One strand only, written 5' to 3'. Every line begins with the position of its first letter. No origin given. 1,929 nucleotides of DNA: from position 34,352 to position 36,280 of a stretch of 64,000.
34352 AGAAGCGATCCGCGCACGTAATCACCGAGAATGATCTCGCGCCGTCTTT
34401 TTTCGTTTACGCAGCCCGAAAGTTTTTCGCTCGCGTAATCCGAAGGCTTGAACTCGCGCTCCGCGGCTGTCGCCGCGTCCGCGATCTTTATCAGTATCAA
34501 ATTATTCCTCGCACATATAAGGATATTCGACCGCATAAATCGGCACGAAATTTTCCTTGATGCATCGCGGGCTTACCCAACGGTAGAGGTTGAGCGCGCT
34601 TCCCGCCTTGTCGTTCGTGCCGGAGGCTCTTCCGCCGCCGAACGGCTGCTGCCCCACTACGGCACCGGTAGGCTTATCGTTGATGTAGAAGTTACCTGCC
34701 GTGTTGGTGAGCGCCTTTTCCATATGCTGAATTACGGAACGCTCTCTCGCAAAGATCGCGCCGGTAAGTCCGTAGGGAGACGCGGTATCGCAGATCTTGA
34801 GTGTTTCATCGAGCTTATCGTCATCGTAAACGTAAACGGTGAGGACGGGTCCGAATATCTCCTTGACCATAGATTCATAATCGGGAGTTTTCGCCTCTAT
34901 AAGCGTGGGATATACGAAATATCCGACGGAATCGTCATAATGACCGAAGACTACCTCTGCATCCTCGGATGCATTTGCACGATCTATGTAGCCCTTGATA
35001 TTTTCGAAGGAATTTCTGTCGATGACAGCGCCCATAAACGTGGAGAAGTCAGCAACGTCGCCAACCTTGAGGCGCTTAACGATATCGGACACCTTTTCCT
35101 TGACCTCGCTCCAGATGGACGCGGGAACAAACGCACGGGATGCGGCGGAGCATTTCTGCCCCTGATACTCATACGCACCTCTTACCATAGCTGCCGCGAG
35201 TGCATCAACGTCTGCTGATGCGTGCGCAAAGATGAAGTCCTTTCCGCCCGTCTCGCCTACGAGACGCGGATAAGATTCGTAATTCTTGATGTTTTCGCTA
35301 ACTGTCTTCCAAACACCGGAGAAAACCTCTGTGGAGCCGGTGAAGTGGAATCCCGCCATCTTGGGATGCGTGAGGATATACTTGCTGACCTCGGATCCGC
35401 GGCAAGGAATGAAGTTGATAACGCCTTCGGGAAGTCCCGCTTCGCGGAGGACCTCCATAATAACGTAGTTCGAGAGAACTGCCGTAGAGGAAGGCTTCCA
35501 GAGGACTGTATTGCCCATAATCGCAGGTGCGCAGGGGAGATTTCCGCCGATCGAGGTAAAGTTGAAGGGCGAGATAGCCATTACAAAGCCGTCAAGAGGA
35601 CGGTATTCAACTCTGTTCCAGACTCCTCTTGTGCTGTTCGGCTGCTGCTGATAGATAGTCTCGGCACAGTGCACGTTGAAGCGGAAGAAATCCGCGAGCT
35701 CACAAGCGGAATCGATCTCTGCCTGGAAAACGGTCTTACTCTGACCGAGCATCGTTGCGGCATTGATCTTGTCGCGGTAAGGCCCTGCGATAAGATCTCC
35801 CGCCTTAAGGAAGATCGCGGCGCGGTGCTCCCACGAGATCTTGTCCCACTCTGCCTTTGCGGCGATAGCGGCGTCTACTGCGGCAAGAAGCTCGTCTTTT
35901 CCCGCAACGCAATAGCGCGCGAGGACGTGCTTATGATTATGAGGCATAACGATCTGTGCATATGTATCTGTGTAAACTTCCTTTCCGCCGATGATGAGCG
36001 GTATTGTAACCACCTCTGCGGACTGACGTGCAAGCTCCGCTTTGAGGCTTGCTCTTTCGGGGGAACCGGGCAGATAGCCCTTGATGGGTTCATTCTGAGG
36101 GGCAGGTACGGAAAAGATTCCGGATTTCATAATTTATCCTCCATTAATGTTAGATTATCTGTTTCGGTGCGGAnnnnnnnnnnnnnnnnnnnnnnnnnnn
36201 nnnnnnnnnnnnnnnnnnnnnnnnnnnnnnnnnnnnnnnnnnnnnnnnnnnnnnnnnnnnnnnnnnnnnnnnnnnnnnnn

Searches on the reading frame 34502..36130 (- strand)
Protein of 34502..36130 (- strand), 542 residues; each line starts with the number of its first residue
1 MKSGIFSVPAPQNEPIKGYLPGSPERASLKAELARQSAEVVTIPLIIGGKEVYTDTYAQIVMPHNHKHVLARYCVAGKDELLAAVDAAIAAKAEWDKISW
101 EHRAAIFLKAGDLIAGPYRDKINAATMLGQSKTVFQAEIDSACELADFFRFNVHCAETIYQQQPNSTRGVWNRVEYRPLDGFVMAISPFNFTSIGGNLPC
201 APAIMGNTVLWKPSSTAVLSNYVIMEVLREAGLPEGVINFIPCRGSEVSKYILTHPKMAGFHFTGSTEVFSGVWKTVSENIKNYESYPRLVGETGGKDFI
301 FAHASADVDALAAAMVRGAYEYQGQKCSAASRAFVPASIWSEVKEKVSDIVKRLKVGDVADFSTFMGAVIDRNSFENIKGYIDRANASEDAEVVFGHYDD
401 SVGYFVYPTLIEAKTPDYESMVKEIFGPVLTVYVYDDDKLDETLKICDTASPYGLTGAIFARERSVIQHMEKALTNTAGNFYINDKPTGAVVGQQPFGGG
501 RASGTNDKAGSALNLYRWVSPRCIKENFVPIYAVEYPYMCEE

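Call 3: search_protein_families(library=pfam, proteins=[window:34502-36130:-], max_evalue=1)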
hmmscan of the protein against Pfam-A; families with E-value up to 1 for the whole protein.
window:34502-36130:- (542 aa): 2 families
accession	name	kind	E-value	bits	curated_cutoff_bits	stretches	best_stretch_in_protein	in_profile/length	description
PF00171.27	Aldedh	-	3.4e-100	336.2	23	1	58-512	9-450/461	Aldehyde dehydrogenase family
PF15589.11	Imm21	-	0.087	13.2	30.7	1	67-108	75-118/159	Immunity protein 21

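Call 4: search_protein_families(library=ncbifam, proteins=[window:34502-36130:-], max_evalue=1)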
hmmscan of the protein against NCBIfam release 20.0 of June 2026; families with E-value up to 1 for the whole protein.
window:34502-36130:- (542 aa): 41 families (the best 25 are shown)
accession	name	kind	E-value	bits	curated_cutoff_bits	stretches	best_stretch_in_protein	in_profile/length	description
TIGR01236.1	D1pyr5carbox1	equivalog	1.2e-240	799.7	613.6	1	12-539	1-532/533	L-glutamate gamma-semialdehyde dehydrogenase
NF002852.0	PRK03137.1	subfamily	3.9e-106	355.9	648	1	13-528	7-514/514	L-glutamate gamma-semialdehyde dehydrogenase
TIGR01237.1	D1pyr5carbox2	equivalog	5.3e-98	329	659.65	1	41-528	31-511/511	L-glutamate gamma-semialdehyde dehydrogenase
NF008869.0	PRK11904.1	equivalog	4.9e-80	269.6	747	1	25-527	536-1027/1042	bifunctional proline dehydrogenase/L-glutamate gamma-semialdehyde dehydrogenase PutA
TIGR01238.1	D1pyr5carbox3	equivalog_domain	9.7e-69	232.2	485.2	1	27-520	22-497/500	L-glutamate gamma-semialdehyde dehydrogenase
NF008772.0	PRK11809.1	equivalog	5.9e-67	226.2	1750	1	27-522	631-1110/1318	trifunctional transcriptional regulator/proline dehydrogenase/L-glutamate gamma-semialdehyde dehydrogenase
NF042993.1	AlphKGSA_gudD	equivalog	1.1e-61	209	770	1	54-508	17-462/481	alpha-ketoglutaric semialdehyde dehydrogenase GucD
NF010000.0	PRK13473.1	subfamily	8e-60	202.8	615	1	45-513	5-461/475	aminobutyraldehyde dehydrogenase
TIGR01804.1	BADH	equivalog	9e-57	192.6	668.6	1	55-512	12-459/467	betaine-aldehyde dehydrogenase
NF052305.1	DioxValDhHalo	equivalog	2e-55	188.6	750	1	54-506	18-460/483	2,5-dioxovalerate dehydrogenase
TIGR02299.1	HpaE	equivalog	6e-55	186.7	638.35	1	57-511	17-462/488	5-carboxymethyl-2-hydroxymuconate semialdehyde dehydrogenase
NF006916.0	PRK09407.1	equivalog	9.5e-55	186.2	521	1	58-525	36-491/526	succinic semialdehyde dehydrogenase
NF009725.0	PRK13252.1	equivalog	8.7e-52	176.1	593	1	56-513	22-468/488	betaine-aldehyde dehydrogenase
NF045736.1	PaDhStyDRhodo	equivalog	6.2e-51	173.4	800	1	65-510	26-462/479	phenylacetaldehyde dehydrogenase StyD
NF040792.1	glyc_ald_dh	equivalog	9.5e-51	173.2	760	1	67-489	26-439/488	D-glyceraldehyde dehydrogenase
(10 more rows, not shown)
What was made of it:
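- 34502..36130 (-): pruA (L-glutamate gamma-semialdehyde dehydrogenase), 43 nt downstream and probably co-transcribed. TIGR01236 800 bits (call 4).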
